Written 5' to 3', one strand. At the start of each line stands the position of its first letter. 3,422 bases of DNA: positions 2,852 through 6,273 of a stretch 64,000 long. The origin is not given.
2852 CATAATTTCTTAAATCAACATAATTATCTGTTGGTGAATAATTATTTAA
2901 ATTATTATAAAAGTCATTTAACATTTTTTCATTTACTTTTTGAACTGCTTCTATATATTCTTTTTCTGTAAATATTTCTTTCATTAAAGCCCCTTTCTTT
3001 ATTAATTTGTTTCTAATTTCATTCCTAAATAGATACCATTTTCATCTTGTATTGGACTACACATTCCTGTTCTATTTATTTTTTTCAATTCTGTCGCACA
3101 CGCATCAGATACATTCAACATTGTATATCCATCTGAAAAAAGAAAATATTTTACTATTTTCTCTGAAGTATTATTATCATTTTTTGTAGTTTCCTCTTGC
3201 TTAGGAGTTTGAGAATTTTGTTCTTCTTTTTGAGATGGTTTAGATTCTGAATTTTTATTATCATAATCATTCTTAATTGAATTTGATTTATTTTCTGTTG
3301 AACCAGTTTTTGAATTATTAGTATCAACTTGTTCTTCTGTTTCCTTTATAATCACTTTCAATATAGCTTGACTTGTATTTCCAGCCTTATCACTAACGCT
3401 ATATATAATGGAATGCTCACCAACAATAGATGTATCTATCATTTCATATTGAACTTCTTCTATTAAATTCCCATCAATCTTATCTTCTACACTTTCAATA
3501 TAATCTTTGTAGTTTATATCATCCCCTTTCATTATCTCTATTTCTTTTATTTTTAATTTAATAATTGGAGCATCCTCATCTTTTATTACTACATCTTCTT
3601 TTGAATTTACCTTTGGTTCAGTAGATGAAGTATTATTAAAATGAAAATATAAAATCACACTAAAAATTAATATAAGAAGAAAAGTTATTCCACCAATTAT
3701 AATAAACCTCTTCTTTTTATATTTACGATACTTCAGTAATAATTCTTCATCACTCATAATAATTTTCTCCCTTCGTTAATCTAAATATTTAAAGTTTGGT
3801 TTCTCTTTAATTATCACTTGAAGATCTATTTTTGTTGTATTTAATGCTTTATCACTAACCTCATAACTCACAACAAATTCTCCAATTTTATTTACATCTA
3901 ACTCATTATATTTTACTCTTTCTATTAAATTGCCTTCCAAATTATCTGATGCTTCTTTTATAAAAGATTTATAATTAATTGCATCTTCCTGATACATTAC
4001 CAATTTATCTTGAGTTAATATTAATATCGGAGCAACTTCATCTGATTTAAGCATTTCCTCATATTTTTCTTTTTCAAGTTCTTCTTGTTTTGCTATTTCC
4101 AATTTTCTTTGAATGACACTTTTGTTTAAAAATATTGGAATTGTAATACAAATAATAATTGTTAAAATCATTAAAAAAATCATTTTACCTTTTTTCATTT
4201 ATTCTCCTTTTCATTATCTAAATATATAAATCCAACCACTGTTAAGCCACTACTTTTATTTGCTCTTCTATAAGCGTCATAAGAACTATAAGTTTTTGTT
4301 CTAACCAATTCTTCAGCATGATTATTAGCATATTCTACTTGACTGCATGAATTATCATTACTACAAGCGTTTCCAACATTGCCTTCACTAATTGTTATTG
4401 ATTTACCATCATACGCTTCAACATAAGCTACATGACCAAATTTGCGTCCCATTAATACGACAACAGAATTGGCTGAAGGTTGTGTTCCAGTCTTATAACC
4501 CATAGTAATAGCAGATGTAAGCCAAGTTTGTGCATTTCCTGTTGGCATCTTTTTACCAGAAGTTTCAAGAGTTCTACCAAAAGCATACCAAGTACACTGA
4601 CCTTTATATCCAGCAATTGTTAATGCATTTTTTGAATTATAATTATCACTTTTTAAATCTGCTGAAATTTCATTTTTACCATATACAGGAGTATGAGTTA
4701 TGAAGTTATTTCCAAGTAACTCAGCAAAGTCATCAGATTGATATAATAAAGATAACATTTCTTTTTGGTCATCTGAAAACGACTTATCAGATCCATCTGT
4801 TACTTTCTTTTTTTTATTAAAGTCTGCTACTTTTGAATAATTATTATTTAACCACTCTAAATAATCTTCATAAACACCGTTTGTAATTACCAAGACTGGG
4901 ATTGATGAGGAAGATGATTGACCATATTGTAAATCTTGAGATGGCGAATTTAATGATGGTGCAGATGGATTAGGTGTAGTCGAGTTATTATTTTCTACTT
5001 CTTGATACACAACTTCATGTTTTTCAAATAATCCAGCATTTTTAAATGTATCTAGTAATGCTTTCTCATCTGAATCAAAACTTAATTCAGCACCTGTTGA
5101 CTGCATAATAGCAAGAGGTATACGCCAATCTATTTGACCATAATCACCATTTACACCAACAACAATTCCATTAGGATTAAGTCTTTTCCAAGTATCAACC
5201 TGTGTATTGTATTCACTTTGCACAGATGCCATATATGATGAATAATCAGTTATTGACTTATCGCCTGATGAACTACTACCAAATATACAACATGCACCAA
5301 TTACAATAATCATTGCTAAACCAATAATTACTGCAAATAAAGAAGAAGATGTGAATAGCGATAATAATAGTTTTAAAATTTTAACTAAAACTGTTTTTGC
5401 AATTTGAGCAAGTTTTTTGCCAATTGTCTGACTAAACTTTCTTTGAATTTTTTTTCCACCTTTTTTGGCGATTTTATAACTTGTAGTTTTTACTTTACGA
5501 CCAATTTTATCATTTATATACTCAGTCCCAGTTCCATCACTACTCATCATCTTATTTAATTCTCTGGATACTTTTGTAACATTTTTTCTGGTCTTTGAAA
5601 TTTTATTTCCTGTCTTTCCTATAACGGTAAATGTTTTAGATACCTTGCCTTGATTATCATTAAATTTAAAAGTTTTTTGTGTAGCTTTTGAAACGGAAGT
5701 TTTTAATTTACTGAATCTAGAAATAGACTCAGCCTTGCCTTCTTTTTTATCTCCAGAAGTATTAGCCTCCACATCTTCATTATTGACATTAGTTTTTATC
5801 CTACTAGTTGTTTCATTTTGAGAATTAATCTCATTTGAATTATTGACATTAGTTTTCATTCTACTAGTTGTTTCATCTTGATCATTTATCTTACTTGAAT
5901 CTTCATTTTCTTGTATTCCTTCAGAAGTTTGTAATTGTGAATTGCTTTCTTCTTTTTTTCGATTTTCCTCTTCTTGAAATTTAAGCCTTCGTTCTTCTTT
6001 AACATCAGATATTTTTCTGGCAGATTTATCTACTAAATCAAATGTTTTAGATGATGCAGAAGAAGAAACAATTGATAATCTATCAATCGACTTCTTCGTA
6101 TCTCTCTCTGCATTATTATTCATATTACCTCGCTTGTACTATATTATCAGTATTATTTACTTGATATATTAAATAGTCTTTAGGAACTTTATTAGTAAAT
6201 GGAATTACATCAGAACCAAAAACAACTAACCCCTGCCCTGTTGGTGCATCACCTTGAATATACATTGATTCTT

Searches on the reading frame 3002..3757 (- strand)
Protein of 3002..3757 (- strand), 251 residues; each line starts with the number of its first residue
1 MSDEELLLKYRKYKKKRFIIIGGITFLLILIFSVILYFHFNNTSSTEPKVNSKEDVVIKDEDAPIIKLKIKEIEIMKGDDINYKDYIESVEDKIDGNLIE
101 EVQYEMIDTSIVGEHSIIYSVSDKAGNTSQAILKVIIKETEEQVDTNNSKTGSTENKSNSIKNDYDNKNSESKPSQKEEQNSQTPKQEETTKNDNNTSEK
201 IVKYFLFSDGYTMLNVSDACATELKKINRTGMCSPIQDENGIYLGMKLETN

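Call 19: search_protein_families(library=pfam, proteins=[window:3002-3757:-], max_evalue=0.001)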
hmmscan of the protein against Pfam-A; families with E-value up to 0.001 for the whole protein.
window:3002-3757:- (251 aa): 1 family
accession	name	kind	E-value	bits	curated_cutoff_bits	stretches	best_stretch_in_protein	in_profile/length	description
PF16403.11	Bact_surface_Ig-like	-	1.2e-05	25.8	27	1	74-135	10-69/71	Bacterial surface protein, Ig-like domain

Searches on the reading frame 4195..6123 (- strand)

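Call 19: search_protein_families(library=pfam, proteins=[window:4195-6123:-], max_evalue=0.001)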
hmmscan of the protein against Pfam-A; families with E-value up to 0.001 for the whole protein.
window:4195-6123:- (642 aa): 1 family
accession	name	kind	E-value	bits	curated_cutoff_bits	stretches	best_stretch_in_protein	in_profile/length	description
PF05257.22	CHAP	-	2e-16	60.7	26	1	505-582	5-81/81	CHAP domain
